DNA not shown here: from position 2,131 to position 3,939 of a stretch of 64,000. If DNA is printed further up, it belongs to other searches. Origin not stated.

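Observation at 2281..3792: Unusual domain fusion: lipoprotein signal + FN3-like + discoidin (F5/8 type C) + class I glutamine amidotransferase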

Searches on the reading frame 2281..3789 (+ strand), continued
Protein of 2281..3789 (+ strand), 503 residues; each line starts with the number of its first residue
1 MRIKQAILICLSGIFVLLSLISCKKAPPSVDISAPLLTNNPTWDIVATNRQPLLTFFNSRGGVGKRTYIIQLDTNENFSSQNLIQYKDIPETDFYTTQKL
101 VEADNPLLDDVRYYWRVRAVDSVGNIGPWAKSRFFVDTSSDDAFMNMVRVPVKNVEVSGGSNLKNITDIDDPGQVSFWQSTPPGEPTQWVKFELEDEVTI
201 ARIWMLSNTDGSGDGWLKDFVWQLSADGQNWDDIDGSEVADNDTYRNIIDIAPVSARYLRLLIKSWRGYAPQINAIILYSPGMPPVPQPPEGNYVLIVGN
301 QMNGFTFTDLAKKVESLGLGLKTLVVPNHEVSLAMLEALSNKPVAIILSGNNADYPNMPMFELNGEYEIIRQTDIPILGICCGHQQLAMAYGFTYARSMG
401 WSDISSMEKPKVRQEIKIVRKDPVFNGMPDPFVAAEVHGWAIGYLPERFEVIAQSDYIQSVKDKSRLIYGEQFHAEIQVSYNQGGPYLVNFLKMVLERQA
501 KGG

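Call 7: find_related_loci(query=window:2281-3789:+, collection=genome_contigs, flank=8000)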
Query window:2281-3789:+ (503 aa) in genome_contigs; peptide patterns used: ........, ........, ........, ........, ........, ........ (x = any residue, [..] = any of these).
42 stretches matched a pattern; 19 encode a relative of the query (tblastn E <= 1e-3); 19 distinct loci.
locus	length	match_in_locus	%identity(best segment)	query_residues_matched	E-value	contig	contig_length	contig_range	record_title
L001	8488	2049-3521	76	11-503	0e+0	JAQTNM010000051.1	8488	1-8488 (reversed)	MAG: Candidatus Omnitrophota bacterium isolate STA_64 NODE_17877_length_8488_cov_2.454491_Sandtown_A, whole genome shotg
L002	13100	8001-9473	75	11-503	0e+0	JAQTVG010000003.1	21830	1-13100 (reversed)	MAG: Candidatus Omnitrophota bacterium isolate STB_82 NODE_5335_length_21830_cov_2.479012_Sandtown_B, whole genome shotg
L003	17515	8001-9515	72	2-498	0e+0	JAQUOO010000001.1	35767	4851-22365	MAG: Candidatus Omnitrophota bacterium isolate STD1_202 NODE_2327_length_35767_cov_4.470090_Sandtown_D1, whole genome sh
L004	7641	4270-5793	72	1-500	0e+0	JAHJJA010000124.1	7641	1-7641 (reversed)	MAG: Candidatus Omnitrophota bacterium isolate Modern_marine_rock_biofilm.mb.15 Modern_marine_rock.mb.15_k141_691528, wh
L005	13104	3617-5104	60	11-499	0e+0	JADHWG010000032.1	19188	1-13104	MAG: Candidatus Omnitrophota bacterium isolate BS750m-G21 BS-750m-C4385, whole genome shotgun sequence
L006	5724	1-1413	62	34-498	0e+0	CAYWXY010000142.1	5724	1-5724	MAG TPA_asm: uncultured Pseudomonadota bacterium isolate SRP077602_co8_242 genome assembly, contig: NODE_18772_length_57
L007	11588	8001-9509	60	1-499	0e+0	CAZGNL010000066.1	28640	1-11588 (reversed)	MAG TPA_asm: uncultured Syntrophaceae bacterium isolate binchicken_co349_125 genome assembly, contig: NODE_293_length_28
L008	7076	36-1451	62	30-499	0e+0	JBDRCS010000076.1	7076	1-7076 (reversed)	MAG: Patescibacteria group bacterium isolate MEGAHIT-group-1.195 k141_11257025, whole genome shotgun sequence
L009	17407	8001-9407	60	30-496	0e+0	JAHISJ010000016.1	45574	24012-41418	MAG: Patescibacteria group bacterium isolate MM_PC_MetaG.mb.169 MM_PC_MetaG.mb.169_k141_913946, whole genome shotgun seq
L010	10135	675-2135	59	15-498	0e+0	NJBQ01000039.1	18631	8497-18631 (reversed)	MAG: Candidatus Aerophobetes bacterium Ae_b3a 2284, whole genome shotgun sequence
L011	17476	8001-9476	59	14-498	0e+0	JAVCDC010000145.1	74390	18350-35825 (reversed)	MAG: Candidatus Tritonobacter lacicola isolate MAG_3300035698_867 Ga0374944_519730, whole genome shotgun sequence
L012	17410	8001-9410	60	32-498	0e+0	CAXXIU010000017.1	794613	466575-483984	MAG: Desulfomonilaceae bacterium isolate 24c7a18b-b8c2-4fbd-b8d1-4b4dc3bc9637 genome assembly, contig: contig_17, whole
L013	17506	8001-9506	71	6-499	0e+0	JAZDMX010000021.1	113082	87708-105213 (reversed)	MAG: Candidatus Omnitrophota bacterium isolate MEGAHIT-group-0.683 k141_7121710, whole genome shotgun sequence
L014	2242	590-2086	56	3-500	0e+0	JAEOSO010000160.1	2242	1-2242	MAG: Candidatus Borrarchaeota archaeon isolate Yap75.bin3.45 contig-145_113727, whole genome shotgun sequence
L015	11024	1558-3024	54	4-498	0e+0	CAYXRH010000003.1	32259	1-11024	MAG TPA_asm: uncultured Thermodesulfobacteriota bacterium isolate binchicken_co178_236 genome assembly, contig: NODE_203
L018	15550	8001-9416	45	32-495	6e-124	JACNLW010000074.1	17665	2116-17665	MAG: Planctomycetota bacterium isolate NIOZ-UU92 NIOZ-UU_NODE_3939_length_17665_cov_11.0099, whole genome shotgun sequen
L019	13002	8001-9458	42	13-494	1e-121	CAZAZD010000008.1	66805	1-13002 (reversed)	MAG TPA_asm: uncultured Isosphaeraceae bacterium isolate binchicken_co141_235 genome assembly, contig: NODE_1691_length_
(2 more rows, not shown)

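Call 10: search_protein_families(library=pfam, proteins=[L007:9615-10865:+, L012:9429-10700:+, L015:26-1462:+, L009:6511-7983:+, L009:5070-6482:+, L009:3640-5058:+, L018:6216-7895:+, L018:4258-5730:+, L019:6349-7941:+, L019:4610-5890:+], max_evalue=0.001)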
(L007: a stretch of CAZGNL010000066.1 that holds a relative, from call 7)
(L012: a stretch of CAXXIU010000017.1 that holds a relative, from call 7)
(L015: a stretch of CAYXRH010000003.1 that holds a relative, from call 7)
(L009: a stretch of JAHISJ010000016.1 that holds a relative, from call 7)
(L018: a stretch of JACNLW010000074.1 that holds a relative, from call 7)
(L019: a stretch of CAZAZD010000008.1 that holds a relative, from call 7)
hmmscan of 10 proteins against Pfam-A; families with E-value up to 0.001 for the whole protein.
L007:9615-10865:+ (417 aa): 1 family
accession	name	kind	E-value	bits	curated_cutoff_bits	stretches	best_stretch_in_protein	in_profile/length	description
PF07690.21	MFS_1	-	1.8e-35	122.9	33.4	2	17-353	5-322/347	Major Facilitator Superfamily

L012:9429-10700:+ (424 aa): 1 family
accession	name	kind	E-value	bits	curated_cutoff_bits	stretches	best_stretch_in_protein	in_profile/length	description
PF07690.21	MFS_1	-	3.1e-38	132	33.4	2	28-338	9-302/347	Major Facilitator Superfamily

L015:26-1462:+ (479 aa): 2 families
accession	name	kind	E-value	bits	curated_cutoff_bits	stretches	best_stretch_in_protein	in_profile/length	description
PF20256.3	MoCoBD_2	-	5.8e-67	226.6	27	1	140-410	16-283/283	Molybdopterin cofactor-binding domain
PF02738.23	MoCoBD_1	-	8.4e-24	84.4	27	1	2-104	141-244/244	Molybdopterin cofactor-binding domain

L009:6511-7983:+ (491 aa): 2 families
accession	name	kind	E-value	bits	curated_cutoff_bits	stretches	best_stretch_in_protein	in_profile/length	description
PF13520.12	AA_permease_2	-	2.5e-63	215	27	1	13-465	1-426/427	Amino acid permease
PF00324.27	AA_permease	-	2.4e-25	89.6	24.6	1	36-477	24-459/470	Amino acid permease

L009:5070-6482:+ (471 aa): 2 families
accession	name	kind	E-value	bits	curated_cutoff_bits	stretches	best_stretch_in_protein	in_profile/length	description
PF13520.12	AA_permease_2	-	3.9e-66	224.2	27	1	9-442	1-425/427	Amino acid permease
PF00324.27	AA_permease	-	1.6e-23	83.6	24.6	1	30-447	22-455/470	Amino acid permease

L009:3640-5058:+ (473 aa): 2 families
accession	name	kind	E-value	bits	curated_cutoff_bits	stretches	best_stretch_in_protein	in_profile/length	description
PF13520.12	AA_permease_2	-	2e-65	221.8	27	1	9-437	1-420/427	Amino acid permease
PF00324.27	AA_permease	-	4.4e-29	101.9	24.6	1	30-452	24-457/470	Amino acid permease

L018:6216-7895:+ (560 aa): 0 families

L018:4258-5730:+ (491 aa): 0 families

L019:6349-7941:+ (531 aa): 0 families

L019:4610-5890:+ (427 aa): 0 families

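Call 13: find_encoding_contigs(protein=P0087, flank=8000, max_places=2)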
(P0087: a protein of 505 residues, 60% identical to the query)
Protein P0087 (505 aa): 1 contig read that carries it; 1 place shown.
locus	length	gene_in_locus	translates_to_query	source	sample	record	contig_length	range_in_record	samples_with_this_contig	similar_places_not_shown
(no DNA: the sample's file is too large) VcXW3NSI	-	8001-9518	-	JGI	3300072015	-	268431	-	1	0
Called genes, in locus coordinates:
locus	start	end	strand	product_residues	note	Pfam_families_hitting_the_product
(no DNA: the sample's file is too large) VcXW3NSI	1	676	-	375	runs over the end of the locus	PF13685:Fe-ADH_2 (weak), PF01761:DHQ_synthase, PF24621:DHQS_C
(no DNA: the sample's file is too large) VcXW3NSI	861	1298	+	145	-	-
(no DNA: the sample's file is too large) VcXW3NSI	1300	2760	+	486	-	PF01487:DHquinase_I, PF08501:Shikimate_dh_N, PF01488:Shikimate_DH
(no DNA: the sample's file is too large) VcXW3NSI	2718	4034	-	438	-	-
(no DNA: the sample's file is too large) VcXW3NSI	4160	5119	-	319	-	PF00152:tRNA-synt_2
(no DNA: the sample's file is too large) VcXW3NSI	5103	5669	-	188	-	PF08207:EFP_N, PF01132:EFP, PF09285:Elong-fact-P_C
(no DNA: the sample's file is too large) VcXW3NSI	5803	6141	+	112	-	-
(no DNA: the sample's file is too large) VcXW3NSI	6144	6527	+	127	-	-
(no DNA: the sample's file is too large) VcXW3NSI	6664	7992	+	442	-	-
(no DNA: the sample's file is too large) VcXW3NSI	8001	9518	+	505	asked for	PF00754:F5_F8_type_C, PF22633:F5_F8_type_C_2, PF00117:GATase, PF07722:Peptidase_C26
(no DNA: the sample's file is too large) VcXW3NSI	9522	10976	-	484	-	PF03219:TLC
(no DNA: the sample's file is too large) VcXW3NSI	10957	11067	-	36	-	-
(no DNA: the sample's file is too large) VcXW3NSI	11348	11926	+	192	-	PF13023:HD_3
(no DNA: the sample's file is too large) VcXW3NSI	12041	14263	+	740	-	PF23139:OB_YrrC, PF14520:HHH_5 (weak), PF14490:HHH_RecD2, PF05127:NAT10_TcmA_helicase (weak), PF13245:AAA_19, PF13604:AAA_30, PF18335:SH3_13, PF13538:UvrD_C_2, +3 more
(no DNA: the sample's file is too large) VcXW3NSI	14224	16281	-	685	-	PF00133:tRNA-synt_1, PF09334:tRNA-synt_1g, PF19303:Anticodon_3, PF08264:Anticodon_1, PF01588:tRNA_bind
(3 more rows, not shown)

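Call 14: find_encoding_contigs(protein=P0096, flank=8000, max_places=2)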
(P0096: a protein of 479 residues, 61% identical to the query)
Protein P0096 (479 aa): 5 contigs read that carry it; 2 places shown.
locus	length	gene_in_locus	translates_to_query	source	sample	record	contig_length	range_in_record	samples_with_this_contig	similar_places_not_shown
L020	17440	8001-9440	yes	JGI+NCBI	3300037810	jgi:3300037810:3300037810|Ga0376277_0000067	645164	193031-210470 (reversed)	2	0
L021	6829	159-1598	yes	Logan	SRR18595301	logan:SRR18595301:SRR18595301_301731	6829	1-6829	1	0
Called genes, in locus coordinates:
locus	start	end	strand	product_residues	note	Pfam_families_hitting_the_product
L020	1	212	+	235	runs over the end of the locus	PF18912:DZR_2 (weak)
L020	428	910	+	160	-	-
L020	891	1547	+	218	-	PF03458:Gly_transporter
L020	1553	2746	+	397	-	PF01551:Peptidase_M23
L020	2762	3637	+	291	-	-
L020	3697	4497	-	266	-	PF00497:SBP_bac_3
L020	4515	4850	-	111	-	PF09864:MliC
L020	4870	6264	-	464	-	PF00282:Pyridoxal_deC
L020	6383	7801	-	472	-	PF00324:AA_permease, PF13520:AA_permease_2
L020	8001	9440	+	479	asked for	PF00754:F5_F8_type_C, PF22633:F5_F8_type_C_2, PF00117:GATase, PF07722:Peptidase_C26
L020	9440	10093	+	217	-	PF11139:SfLAP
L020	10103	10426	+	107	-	-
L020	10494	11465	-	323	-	-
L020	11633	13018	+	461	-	PF01545:Cation_efflux, PF16916:ZT_dimer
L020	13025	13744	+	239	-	PF06037:DUF922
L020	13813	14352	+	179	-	-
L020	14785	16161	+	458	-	PF08245:Mur_ligase_M, PF08353:MurT_C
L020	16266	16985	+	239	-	PF07685:GATase_3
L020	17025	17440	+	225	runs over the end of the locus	-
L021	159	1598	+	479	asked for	PF00754:F5_F8_type_C, PF22633:F5_F8_type_C_2, PF00117:GATase, PF07722:Peptidase_C26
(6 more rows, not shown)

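Call 17: find_encoding_contigs(protein=P0110, flank=8000, max_places=3)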
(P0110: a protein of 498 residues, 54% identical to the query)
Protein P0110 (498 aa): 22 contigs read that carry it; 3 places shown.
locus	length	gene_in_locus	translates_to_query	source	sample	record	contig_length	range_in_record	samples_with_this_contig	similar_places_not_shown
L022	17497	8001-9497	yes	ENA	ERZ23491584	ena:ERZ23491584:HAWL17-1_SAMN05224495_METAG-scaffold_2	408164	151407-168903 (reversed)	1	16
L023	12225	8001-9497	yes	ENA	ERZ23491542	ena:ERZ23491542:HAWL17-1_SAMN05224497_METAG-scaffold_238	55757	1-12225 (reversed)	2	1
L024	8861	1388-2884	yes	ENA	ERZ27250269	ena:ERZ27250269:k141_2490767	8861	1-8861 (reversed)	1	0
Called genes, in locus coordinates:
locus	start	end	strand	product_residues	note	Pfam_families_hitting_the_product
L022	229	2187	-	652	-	PF04851:ResIII, PF00270:DEAD, PF18319:Zn_ribbon_PriA (weak), PF00271:Helicase_C, PF18074:PriA_C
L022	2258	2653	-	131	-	PF00023:Ank (faint), PF12796:Ank_2, PF13857:Ank_5 (weak)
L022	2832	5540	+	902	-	PF02739:5_3_exonuc_N, PF22619:DNA_polI_exo1 (faint), PF01367:5_3_exonuc, PF01612:DNA_pol_A_exo1, PF00476:DNA_pol_A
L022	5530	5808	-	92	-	PF04193:PQ-loop (weak)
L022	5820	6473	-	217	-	PF01966:HD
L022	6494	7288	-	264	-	PF00106:adh_short, PF01370:Epimerase (weak), PF08659:KR, PF13460:NAD_binding_10 (weak), PF13561:adh_short_C2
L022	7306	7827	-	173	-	PF22769:DCD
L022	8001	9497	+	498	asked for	PF00754:F5_F8_type_C, PF22633:F5_F8_type_C_2, PF00117:GATase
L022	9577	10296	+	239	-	PF02511:Thy1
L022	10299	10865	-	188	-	-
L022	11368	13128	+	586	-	PF02367:TsaE (faint), PF02463:SMC_N (faint), PF00005:ABC_tran, PF00006:ATP-synt_ab (faint), PF05729:NACHT (faint), PF12848:ABC_tran_Xtn, PF00005:ABC_tran, PF13304:AAA_21 (weak), +1 more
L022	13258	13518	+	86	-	PF01016:Ribosomal_L27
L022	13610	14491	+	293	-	PF07549:Sec_GG (weak), PF02355:SecD_SecF_C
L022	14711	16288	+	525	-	PF07497:Rho_RNA_bind, PF00006:ATP-synt_ab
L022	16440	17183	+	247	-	PF00005:ABC_tran, PF13304:AAA_21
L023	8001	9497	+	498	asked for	PF00754:F5_F8_type_C, PF22633:F5_F8_type_C_2, PF00117:GATase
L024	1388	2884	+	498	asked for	PF00754:F5_F8_type_C, PF22633:F5_F8_type_C_2, PF00117:GATase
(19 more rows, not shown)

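Call 18: find_encoding_contigs(protein=P0101, flank=8000, max_places=2)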
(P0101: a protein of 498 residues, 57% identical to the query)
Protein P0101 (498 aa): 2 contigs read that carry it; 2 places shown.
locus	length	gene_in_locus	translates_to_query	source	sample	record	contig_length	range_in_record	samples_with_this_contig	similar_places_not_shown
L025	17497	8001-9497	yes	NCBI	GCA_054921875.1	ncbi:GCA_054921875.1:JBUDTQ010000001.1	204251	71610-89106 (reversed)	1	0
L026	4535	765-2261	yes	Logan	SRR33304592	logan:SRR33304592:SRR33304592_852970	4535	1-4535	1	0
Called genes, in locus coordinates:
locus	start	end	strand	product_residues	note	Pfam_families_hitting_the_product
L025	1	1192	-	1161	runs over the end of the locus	PF00072:Response_reg, PF08448:PAS_4, PF08447:PAS_3, PF00989:PAS, PF08448:PAS_4, PF13426:PAS_9, PF00989:PAS, PF08448:PAS_4, +8 more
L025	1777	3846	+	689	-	PF00723:Glyco_hydro_15, PF22422:MGH1-like_GH (weak), PF00723:Glyco_hydro_15 (weak)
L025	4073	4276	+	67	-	-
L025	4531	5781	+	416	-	PF07690:MFS_1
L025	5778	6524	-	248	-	PF01479:S4, PF01728:FtsJ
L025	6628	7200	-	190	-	-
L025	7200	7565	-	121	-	-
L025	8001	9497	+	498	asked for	PF00754:F5_F8_type_C, PF22633:F5_F8_type_C_2 (weak), PF00117:GATase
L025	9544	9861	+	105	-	-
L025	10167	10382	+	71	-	-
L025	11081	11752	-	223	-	PF10899:AbiGi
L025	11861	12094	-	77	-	-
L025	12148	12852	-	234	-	-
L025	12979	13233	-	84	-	-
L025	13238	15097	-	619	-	PF00270:DEAD (weak), PF04851:ResIII, PF18766:SWI2_SNF2 (weak), PF00271:Helicase_C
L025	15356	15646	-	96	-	-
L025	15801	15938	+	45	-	-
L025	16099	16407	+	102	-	-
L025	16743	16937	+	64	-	-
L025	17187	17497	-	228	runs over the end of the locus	PF00027:cNMP_binding, PF13545:HTH_Crp_2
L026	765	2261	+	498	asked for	PF00754:F5_F8_type_C, PF22633:F5_F8_type_C_2 (weak), PF00117:GATase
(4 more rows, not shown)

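Call 20: search_solved_structures(query=window:2281-3789:+, max_evalue=0.01, show_alignments=2)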
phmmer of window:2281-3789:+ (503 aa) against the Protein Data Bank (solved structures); distinct sequences matched with E-value up to 0.01: 32.
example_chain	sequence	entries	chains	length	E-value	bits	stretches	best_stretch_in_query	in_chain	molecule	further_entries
7yc6_A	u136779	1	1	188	3e-16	62.4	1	319-494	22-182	GMP synthase [glutamine-hydrolyzing] subunit A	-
2lxn_A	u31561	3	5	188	3.5e-15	58.9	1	319-494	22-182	GMP synthase [glutamine-hydrolyzing] subunit A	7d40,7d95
7d97_A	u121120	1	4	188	4.5e-15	58.5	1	319-494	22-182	GMP synthase [glutamine-hydrolyzing] subunit A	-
7d96_A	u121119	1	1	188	4.9e-15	58.4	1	319-494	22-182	GMP synthase [glutamine-hydrolyzing] subunit A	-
2d7j_A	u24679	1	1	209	9.6e-15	57.4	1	290-495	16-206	GMP synthase [glutamine-hydrolyzing] subunit A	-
8gr1_A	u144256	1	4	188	3.9e-14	55.4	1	319-494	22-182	GMP synthase [glutamine-hydrolyzing] subunit A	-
8gr3_A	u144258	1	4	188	1.1e-13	54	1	319-494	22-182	GMP synthase [glutamine-hydrolyzing] subunit A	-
1wl8_A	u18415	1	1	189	1.5e-13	53.5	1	319-495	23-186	GMP synthase [glutamine-hydrolyzing] subunit A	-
6qur_A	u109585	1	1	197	2.4e-10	43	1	304-495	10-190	Glutaminase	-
8hx6_A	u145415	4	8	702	9.1e-10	41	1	369-497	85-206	4-amino-4-deoxychorismate synthase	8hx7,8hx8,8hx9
2a9v_A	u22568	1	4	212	9.4e-10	41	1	318-491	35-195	GMP synthase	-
8rp0_AAA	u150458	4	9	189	4.1e-08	35.6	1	318-492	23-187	Aminodeoxychorismate synthase component 2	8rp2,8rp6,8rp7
8rp1_AAA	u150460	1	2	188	5.4e-08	35.2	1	318-492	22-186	Aminodeoxychorismate synthase component 2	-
2vpi_A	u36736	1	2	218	2.1e-06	29.9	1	370-492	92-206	GMP SYNTHASE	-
1qdl_B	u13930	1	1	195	5.9e-06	28.4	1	310-494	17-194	PROTEIN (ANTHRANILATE SYNTHASE (TRPG-SUBUNIT))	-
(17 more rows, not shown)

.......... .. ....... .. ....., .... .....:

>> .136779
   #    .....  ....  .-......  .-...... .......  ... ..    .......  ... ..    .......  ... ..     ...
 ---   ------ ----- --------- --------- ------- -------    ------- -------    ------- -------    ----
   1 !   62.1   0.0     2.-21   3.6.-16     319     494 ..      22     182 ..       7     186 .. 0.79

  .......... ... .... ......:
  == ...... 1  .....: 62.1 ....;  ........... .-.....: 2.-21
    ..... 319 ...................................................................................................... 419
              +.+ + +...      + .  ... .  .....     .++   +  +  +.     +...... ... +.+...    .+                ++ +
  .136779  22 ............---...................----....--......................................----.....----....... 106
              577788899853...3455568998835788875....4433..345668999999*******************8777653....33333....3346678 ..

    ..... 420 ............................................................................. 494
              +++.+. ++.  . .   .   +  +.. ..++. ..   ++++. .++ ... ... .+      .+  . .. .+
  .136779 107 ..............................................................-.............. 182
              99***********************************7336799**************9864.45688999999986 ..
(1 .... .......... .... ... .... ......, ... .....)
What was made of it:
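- On Class I (triad) glutamine amidotransferase, PF00117: They align with Cys76, His163 and Glu165 of M. jannaschii GATase (call 20).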
